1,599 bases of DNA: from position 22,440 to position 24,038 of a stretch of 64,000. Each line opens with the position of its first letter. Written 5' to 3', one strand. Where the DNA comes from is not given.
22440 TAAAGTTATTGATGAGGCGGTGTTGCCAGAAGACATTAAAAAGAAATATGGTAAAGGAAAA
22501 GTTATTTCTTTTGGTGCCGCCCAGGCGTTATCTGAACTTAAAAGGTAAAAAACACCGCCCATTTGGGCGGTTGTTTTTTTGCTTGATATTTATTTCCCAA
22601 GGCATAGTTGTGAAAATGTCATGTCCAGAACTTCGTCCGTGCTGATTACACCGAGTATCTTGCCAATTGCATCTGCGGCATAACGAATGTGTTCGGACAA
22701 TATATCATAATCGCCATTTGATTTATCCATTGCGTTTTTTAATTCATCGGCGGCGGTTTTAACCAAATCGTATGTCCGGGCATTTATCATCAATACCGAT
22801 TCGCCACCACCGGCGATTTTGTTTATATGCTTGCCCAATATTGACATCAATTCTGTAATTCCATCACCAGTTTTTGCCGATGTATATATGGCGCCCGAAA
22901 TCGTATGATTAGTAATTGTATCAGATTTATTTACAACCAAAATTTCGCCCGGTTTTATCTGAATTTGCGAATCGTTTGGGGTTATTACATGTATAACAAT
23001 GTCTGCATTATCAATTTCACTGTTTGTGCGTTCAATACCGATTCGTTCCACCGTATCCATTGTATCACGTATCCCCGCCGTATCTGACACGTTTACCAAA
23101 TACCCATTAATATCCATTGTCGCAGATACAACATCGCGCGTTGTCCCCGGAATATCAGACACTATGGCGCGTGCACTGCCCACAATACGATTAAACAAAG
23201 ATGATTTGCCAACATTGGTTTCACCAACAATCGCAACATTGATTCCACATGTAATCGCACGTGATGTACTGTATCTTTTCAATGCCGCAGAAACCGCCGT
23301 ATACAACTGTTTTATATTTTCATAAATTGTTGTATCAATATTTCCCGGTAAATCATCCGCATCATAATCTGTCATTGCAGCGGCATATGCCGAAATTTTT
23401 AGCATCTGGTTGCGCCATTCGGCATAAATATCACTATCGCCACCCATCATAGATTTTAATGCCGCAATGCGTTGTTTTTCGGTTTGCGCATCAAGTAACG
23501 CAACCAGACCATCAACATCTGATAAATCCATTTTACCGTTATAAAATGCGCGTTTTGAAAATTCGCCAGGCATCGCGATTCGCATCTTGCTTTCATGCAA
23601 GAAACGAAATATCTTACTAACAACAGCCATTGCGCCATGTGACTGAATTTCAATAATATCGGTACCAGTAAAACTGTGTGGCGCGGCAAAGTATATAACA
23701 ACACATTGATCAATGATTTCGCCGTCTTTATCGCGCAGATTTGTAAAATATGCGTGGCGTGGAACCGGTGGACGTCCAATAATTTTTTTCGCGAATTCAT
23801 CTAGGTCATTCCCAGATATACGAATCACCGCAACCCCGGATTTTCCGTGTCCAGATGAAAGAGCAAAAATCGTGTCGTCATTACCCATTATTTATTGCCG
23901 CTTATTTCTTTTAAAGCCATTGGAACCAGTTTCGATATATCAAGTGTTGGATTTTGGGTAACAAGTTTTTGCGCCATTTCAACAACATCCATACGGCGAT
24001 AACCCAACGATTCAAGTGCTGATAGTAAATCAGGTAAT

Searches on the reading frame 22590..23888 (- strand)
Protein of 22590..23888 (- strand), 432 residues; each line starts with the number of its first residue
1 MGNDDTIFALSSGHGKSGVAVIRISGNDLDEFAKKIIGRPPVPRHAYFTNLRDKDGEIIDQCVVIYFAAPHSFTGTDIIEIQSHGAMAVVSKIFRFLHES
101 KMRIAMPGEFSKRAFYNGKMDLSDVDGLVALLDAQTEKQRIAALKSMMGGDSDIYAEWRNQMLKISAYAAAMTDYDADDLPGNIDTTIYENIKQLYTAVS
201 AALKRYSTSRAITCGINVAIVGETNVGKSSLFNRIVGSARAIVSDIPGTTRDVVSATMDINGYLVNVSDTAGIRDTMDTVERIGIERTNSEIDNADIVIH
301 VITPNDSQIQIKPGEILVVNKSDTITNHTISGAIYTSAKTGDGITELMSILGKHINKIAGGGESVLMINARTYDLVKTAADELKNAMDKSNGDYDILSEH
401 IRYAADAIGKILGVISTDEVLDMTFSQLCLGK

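Call 16: search_protein_families(library=pfam, proteins=[window:22590-23888:-], max_evalue=0.001)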
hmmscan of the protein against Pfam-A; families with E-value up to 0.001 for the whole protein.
window:22590-23888:- (432 aa): 6 families
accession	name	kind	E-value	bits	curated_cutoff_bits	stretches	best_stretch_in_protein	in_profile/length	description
PF10396.14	TrmE_N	-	6.8e-36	123.5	29.8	1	6-119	1-117/117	GTP-binding protein TrmE N-terminus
PF12631.12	MnmE_helical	-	7.7e-34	118.1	40.1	1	122-429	1-211/211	MnmE helical domain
PF01926.29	MMR_HSR1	-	1.2e-23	83.8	21.9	1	217-311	1-91/113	50S ribosome-binding GTPase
PF02421.24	FeoB_N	-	3.2e-09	36.9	27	1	217-303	2-87/156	Ferrous iron transport protein B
PF00350.29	Dynamin_N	-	0.00045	20.7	27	0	218-251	1-34/168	Dynamin family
PF03193.22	RsgA_GTPase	-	0.0007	19.9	30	0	217-274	108-169/174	RsgA GTPase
